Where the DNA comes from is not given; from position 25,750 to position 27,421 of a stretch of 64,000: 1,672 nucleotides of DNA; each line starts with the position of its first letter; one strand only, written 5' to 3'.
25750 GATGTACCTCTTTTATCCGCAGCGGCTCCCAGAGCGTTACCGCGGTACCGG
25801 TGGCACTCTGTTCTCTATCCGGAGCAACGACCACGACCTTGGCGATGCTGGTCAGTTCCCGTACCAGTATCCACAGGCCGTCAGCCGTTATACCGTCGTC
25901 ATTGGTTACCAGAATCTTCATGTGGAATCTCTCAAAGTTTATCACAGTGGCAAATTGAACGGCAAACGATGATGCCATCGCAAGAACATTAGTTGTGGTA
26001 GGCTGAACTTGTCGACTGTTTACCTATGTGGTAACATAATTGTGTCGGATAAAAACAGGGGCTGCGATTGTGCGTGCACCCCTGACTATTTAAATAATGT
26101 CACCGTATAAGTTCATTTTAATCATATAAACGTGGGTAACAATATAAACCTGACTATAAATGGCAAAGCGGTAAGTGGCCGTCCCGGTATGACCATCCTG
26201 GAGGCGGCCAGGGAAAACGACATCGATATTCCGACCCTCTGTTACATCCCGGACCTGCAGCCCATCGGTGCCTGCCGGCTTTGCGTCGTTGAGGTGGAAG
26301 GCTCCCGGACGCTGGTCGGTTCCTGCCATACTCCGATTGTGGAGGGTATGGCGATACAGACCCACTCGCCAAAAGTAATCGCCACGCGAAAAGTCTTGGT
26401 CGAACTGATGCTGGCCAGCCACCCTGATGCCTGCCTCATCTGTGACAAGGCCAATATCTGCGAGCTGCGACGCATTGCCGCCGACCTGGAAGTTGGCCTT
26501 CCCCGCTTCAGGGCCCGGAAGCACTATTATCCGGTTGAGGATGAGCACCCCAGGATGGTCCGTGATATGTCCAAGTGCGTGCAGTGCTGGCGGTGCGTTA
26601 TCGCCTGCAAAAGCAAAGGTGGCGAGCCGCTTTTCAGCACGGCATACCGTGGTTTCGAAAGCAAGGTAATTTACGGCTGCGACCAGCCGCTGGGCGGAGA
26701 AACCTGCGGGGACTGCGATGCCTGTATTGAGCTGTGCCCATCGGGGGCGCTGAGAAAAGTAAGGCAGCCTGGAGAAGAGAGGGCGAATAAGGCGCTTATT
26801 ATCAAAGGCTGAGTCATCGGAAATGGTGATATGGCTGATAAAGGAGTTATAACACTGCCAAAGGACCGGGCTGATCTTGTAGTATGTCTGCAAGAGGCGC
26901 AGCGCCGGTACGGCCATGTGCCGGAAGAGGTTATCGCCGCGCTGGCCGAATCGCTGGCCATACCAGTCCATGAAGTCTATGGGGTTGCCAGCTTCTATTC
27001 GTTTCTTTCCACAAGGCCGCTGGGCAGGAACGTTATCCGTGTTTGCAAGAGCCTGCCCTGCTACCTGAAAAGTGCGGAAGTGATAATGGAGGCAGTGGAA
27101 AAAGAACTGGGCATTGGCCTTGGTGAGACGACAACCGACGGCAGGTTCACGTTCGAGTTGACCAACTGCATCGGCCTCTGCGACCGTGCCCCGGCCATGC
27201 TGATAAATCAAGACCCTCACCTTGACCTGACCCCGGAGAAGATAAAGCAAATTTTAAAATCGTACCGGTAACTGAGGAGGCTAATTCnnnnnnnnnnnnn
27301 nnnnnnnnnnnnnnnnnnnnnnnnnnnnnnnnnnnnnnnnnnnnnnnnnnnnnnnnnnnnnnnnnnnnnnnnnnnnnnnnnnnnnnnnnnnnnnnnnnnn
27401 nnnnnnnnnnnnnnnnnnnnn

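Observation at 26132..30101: NuoG(N-term)/NuoE/NuoF-like module in one operon with MetV-MetF: candidate new architecture of NADH-linked (possibly bifurcating) methylene-THF reductase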

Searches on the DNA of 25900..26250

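Call 54: search_rna_families(source=window, start=25900, end=26250, threshold=evalue, max_evalue=1)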
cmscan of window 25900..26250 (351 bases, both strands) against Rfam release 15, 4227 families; matches with E-value up to 1: 0.
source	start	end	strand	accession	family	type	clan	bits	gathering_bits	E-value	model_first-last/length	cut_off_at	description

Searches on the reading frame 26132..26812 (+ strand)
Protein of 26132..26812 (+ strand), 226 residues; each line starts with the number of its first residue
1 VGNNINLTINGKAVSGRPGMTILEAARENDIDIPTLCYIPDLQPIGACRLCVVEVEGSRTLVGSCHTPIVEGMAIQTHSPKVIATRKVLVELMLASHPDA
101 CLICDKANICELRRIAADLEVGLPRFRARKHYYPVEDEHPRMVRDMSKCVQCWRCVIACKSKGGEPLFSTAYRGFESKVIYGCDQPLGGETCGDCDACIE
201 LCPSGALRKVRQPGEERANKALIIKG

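Call 3: search_protein_families(library=pfam, proteins=[window:26132-26812:+])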
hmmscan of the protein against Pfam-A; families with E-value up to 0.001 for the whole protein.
window:26132-26812:+ (226 aa): 7 families
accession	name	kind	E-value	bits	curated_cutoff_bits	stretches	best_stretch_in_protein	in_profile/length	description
PF13510.11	Fer2_4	-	5.7e-22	78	22.8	1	3-79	2-81/82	2Fe-2S iron-sulfur cluster binding domain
PF10588.14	NADH-G_4Fe-4S_3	-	4.7e-11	42.5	27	1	86-121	1-36/40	NADH-ubiquinone oxidoreductase-G iron-sulfur binding region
PF22117.2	Fer4_Nqo3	-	2.1e-06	28.2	27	1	141-207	3-66/67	NADH-quinone oxidoreductase subunit 3, ferredoxin-like domain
PF12838.12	Fer4_7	-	0.00034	21.5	27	1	148-206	1-52/52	4Fe-4S dicluster domain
PF13484.11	Fer4_16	-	0.00041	21.5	30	1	191-214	1-25/66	4Fe-4S double cluster binding domain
PF00037.32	Fer4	-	0.00044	20.4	21.1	0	143-159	2-18/24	4Fe-4S binding domain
PF13237.11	Fer4_10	-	0.00057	20.2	25.5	0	142-160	2-21/53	4Fe-4S dicluster domain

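Call 4: search_protein_families(library=ncbifam, proteins=[window:26132-26812:+])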
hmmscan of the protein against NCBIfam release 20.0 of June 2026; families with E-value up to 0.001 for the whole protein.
window:26132-26812:+ (226 aa): 9 families
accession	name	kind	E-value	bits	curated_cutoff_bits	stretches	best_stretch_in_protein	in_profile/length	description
NF040763.1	FeFe_hydrog_A6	exception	1.3e-62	212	765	1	5-211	1-209/571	NADH-dependent [FeFe] hydrogenase, group A6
NF005745.0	PRK07569.1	equivalog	2.1e-56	191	333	1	6-212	5-213/238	bidirectional hydrogenase complex protein HoxU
TIGR01973.1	NuoG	equivalog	1.4e-42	146.3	470.05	1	7-208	1-199/606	NADH-quinone oxidoreductase subunit NuoG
NF006305.0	PRK08493.1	equivalog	2e-40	138.6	591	1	5-208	2-222/819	NADH-quinone oxidoreductase subunit G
NF040762.1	Hydr_FeFe_Clost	exception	7.7e-37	127.1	900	1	6-209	2-206/572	ferredoxin hydrogenase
NF005895.0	PRK07860.1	equivalog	4.3e-30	104.4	802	1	3-208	16-221/811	NADH-quinone oxidoreductase subunit G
NF009454.0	PRK12814.1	equivalog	6.5e-26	90.9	916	1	3-102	2-101/657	putative NADPH-dependent glutamate synthase small subunit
TIGR02512.1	FeFe_hydrog_A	subfamily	5.9e-09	35.3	405.95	1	142-210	2-70/375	[FeFe] hydrogenase, group A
NF006183.0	PRK08318.1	equivalog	0.00091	18.1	335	0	145-211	340-399/422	NAD-dependent dihydropyrimidine dehydrogenase subunit PreA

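Call 13: find_homologous_proteins(query=window:26132-26812:+, max_evalue=1e-20)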
Query window:26132-26812:+ (226 aa): 3208 proteins with E <= 1e-20 among 3779 candidates; the best 120 are listed.
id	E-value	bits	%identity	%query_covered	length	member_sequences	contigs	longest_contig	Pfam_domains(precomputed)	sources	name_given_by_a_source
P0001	2.1e-134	465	89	100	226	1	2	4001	PF13510.12,PF10588.15,PF22117.3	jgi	-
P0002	1.0e-132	459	88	100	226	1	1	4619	PF13510.12,PF10588.15,PF22117.3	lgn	-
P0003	9.7e-130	449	88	100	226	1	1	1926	PF13510.12,PF10588.15,PF12838.13,PF22117.3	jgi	-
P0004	5.2e-129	447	87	99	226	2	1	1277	PF14697.12,PF13510.12,PF10588.15,PF00111.33,PF00037.33,PF12838.13,PF22117.3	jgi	-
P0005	2.8e-128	444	86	99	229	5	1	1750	PF14697.12,PF13510.12,PF10588.15,PF00037.33,PF22117.3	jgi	jgi:NADH dehydrogenase/NADH:ubiquinone oxidoreductase subunit G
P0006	1.8e-127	442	85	100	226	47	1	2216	PF13510.12,PF10588.15,PF00111.33,PF00037.33,PF22117.3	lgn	-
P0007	4.2e-127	441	85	100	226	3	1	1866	PF13510.12,PF10588.15,PF22117.3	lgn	-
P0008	5.1e-127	440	85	99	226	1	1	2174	PF13510.12,PF10588.15,PF12837.13,PF12838.13,PF22117.3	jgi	-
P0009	1.2e-126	439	84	100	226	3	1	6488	PF13510.12,PF10588.15,PF12837.13,PF22117.3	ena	-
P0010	1.4e-126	439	85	100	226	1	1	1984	PF13510.12,PF10588.15,PF12837.13,PF12838.13,PF22117.3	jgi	jgi:NADP-reducing hydrogenase subunit HndD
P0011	1.9e-126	438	85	100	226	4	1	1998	PF13510.12,PF10588.15,PF12837.13,PF00037.33,PF12838.13,PF22117.3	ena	-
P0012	3.1e-126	438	85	99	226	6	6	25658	PF13510.12,PF10588.15,PF22117.3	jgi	-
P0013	5.7e-126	437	85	100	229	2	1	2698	PF13510.12,PF10588.15,PF00111.33,PF12837.13,PF12838.13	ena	-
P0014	6.3e-126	437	84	99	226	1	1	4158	PF13510.12,PF10588.15,PF12837.13,PF12838.13,PF22117.3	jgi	jgi:NADH dehydrogenase/NADH:ubiquinone oxidoreductase subunit G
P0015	8.0e-126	436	85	100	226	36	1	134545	PF13510.12,PF10588.15,PF00111.33,PF00037.33,PF12838.13,PF22117.3,PF13237.12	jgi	jgi:NADH dehydrogenase/NADH:ubiquinone oxidoreductase subunit G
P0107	4.7e-107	375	72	100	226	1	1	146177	PF13510.12,PF10588.15,PF00111.33,PF12837.13,PF00037.33,PF12838.13,PF22117.3,PF13237.12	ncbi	ncbi:2Fe-2S iron-sulfur cluster-binding protein [Chloroflexota bacterium]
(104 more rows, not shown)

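Call 15: find_encoding_contigs(protein=P0107, flank=8000, max_places=3)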
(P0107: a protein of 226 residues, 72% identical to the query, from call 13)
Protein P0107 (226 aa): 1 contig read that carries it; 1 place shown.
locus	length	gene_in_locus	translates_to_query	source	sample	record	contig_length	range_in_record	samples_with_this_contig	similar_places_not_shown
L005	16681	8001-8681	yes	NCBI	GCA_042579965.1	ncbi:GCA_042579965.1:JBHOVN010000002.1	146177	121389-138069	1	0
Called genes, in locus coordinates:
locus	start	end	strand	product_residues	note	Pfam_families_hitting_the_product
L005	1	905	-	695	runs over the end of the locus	PF00009:GTP_EFTU, PF03144:GTP_EFTU_D2, PF22042:EF-G_D2, PF14492:EFG_III, PF03764:EFG_IV, PF00679:EFG_C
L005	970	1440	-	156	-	PF00177:Ribosomal_S7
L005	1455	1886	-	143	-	PF00164:Ribosom_S12_S23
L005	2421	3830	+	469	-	PF08541:ACP_syn_III_C, PF12172:zf-ChsH2 (weak), PF01796:OB_ChsH2_C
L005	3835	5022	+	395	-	PF00108:Thiolase_N, PF22691:Thiolase_C_1, PF02803:Thiolase_C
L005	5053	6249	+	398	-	PF01210:NAD_Gly3P_dh_N (weak), PF02737:3HCDH_N, PF03721:UDPG_MGDP_dh_N (weak), PF00725:3HCDH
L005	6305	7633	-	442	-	PF03972:MmgE_PrpD_N, PF19305:MmgE_PrpD_C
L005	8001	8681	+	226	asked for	PF00111:Fer2, PF13510:Fer2_4, PF00037:Fer4 (faint), PF12837:Fer4_6 (faint), PF10588:NADH-G_4Fe-4S_3, PF13237:Fer4_10 (faint), PF22117:Fer4_Nqo3, PF12838:Fer4_7 (weak)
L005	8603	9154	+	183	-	PF01257:2Fe-2S_thioredx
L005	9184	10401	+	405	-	PF01512:Complex1_51K, PF10531:SLBB (faint), PF10589:NADH_4Fe-4S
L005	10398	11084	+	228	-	PF12225:DUF5981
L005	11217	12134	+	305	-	PF02219:MTHFR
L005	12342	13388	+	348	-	PF02547:Queuosine_synth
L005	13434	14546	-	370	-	PF01073:3Beta_HSD, PF01370:Epimerase, PF02719:Polysacc_synt_2 (weak), PF05368:NmrA (weak), PF13460:NAD_binding_10 (weak), PF16363:GDP_Man_Dehyd, PF01370:Epimerase, PF16363:GDP_Man_Dehyd, +1 more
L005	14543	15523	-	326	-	PF00288:GHMP_kinases_N, PF08544:GHMP_kinases_C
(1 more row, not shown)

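Call 40: search_solved_structures(query=window:26132-26812:+, max_evalue=1e-10)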
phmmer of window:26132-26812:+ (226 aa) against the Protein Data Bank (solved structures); distinct sequences matched with E-value up to 1e-10: 71 (the best 60 are shown).
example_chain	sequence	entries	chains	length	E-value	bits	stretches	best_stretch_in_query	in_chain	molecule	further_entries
7q4v_A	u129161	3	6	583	1.3e-45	159.2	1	5-209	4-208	Iron hydrogenase HydA1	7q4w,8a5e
8a6t_A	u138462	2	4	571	2e-45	158.5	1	3-209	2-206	Electron bifurcating hydrogenase subunit HydA1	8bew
7t2r_A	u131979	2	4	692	8.4e-42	146.7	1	4-208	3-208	NiFe hydrogenase subunit A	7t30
7p5h_A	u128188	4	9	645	2.4e-37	132.1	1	20-208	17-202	Fe-hydrogenase, subunit alpha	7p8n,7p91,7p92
9wxb_B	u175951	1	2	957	2.5e-34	122.2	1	3-208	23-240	Formate dehydrogenase alpha subunit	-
6tg9_A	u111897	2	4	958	5.9e-34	121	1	3-208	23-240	Formate dehydrogenase subunit alpha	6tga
7q5y_A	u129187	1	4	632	1.9e-33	119.3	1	4-207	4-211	NADH dehydrogenase I chain G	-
7vw6_A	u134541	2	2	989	3.6e-33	118.4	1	8-208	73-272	Formate dehydrogenase | Tungsten-containing formate dehydrogenase alpha subunit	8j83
7e5z_A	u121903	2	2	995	3.7e-33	118.4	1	8-208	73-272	Formate dehydrogenase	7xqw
9bov_A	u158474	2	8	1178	1.3e-30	110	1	6-101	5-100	Molybdopterin oxidoreductase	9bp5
9iho_G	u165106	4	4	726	2.3e-30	109.3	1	4-208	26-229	NUAM (75 kDa) subunit of mitochondrial NADH:ubiquinone oxidoreductase (Complex I)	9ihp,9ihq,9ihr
8oh5_C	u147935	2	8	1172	8.1e-29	104.2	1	4-101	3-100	Formate dehydrogenase-O, major subunit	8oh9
7zm7_A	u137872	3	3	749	9.5e-29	104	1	5-209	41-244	NADH-ubiquinone oxidoreductase-like protein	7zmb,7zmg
5lnk_3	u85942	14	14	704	3.3e-28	102.2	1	3-208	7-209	Mitochondrial complex I, 75 kDa subunit | NADH:ubiquinone oxidoreductase core subunit S1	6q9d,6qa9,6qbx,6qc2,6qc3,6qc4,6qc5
5o31_G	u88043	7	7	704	3.3e-28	102.2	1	3-208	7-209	NADH-ubiquinone oxidoreductase 75 kDa subunit, mitochondrial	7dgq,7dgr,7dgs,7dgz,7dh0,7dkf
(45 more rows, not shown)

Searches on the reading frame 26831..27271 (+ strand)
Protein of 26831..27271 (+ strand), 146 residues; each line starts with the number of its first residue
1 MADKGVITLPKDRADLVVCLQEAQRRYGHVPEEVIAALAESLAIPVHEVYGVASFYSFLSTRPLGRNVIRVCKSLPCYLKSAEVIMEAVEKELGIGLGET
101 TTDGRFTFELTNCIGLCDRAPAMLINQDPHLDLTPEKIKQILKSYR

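Call 3: search_protein_families(library=pfam, proteins=[window:26831-27271:+])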
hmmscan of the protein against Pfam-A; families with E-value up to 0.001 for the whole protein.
window:26831-27271:+ (146 aa): 1 family
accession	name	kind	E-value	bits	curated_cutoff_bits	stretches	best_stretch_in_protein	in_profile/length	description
PF01257.25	2Fe-2S_thioredx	-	8.8e-48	162.3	24.8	1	8-146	7-145/145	Thioredoxin-like [2Fe-2S] ferredoxin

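Call 4: search_protein_families(library=ncbifam, proteins=[window:26831-27271:+])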
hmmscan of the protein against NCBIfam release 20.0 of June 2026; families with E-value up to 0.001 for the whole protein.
window:26831-27271:+ (146 aa): 9 families
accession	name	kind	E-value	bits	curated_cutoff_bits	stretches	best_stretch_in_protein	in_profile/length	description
NF005722.0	PRK07539.1-2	equivalog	1.3e-45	155.3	141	1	10-145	21-156/157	NADH-quinone oxidoreductase subunit NuoE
TIGR01958.1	nuoE_fam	subfamily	5.7e-42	143.3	142.4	1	11-146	11-148/148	NADH-quinone oxidoreductase subunit NuoE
NF005725.0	PRK07539.1-5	equivalog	1.2e-36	126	220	1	12-145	35-171/174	NADH-quinone oxidoreductase subunit NuoE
NF004638.0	PRK05988.1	equivalog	4.7e-31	107.7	198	1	14-144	26-156/159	formate dehydrogenase subunit gamma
NF005747.0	PRK07571.1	equivalog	1e-30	106.7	224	1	15-144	38-167/173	bidirectional hydrogenase complex protein HoxE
NF005723.0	PRK07539.1-3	equivalog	8.7e-30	103.7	226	1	6-144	14-155/158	NADH-quinone oxidoreductase subunit NuoE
NF005721.0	PRK07539.1-1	equivalog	4.5e-26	91.8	308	1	9-145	41-177/292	NADH-quinone oxidoreductase subunit NuoE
NF005724.0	PRK07539.1-4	equivalog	1.8e-22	80.3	280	1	10-145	34-172/240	NADH-quinone oxidoreductase subunit NuoE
NF009040.0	PRK12373.1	equivalog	7.8e-19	68.7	514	1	6-144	27-168/400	NADH-quinone oxidoreductase subunit E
